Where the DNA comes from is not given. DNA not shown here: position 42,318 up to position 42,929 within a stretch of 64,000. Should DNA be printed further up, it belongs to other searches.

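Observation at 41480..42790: Array of about 16 tandem 26-residue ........-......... repeats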

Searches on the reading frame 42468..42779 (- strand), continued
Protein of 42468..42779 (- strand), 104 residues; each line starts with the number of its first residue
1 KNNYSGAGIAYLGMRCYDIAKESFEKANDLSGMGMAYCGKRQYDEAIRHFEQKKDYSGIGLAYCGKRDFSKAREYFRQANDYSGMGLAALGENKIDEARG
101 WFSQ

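Call 69: find_encoding_contigs(protein=P0009, flank=8000, max_places=1)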
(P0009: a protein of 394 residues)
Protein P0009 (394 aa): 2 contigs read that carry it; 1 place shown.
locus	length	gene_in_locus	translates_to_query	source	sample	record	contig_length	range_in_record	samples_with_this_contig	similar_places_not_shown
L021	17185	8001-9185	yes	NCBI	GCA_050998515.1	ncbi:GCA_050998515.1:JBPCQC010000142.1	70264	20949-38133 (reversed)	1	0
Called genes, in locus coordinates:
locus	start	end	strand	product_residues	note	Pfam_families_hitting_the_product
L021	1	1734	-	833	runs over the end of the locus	PF01797:Y1_Tnp (faint), PF01411:tRNA-synt_2c, PF07973:tRNA_SAD, PF02272:DHHA1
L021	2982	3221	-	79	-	-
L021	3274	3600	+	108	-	-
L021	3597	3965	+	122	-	PF07589:PEP_exosort_dom (weak)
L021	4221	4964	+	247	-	-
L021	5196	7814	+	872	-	PF17900:Peptidase_M1_N, PF01433:Peptidase_M1, PF13646:HEAT_2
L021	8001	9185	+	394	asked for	PF07719:TPR_2 (faint), PF00515:TPR_1 (faint)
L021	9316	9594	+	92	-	-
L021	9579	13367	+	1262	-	PF20148:DUF6531, PF05593:RHS_repeat, PF25023:TEN_YD-shell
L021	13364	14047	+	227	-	PF12895:ANAPC3 (weak), PF16918:PknG_TPR (weak), PF23914:TPR_CcmH_CycH (weak), PF25063:ARM_TT21_C, PF13414:TPR_11 (weak), PF13432:TPR_16, PF14559:TPR_19 (weak), PF13424:TPR_12 (weak), +14 more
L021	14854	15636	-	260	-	PF03935:SKN1_KRE6_Sbg1 (weak), PF00722:Glyco_hydro_16, PF26113:GH16_XgeA (weak), PF03935:SKN1_KRE6_Sbg1 (weak)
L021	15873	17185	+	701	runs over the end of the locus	PF13506:Glyco_transf_21 (faint), PF00535:Glycos_transf_2, PF13641:Glyco_tranf_2_3, PF13632:Glyco_trans_2_3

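Call 76: search_protein_families(library=pfam, proteins=[L018:4787-6352:+], max_evalue=0.001)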
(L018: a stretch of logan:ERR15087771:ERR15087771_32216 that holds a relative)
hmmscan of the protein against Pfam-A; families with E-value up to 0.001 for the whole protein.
L018:4787-6352:+ (522 aa): 2 families
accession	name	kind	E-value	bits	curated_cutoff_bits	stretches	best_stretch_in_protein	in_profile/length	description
PF05593.20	RHS_repeat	-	4.5e-13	49.7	22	0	397-433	1-37/38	RHS Repeat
PF20148.4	DUF6531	-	4.4e-05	24.2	24.1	1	85-159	6-74/74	Domain of unknown function (DUF6531)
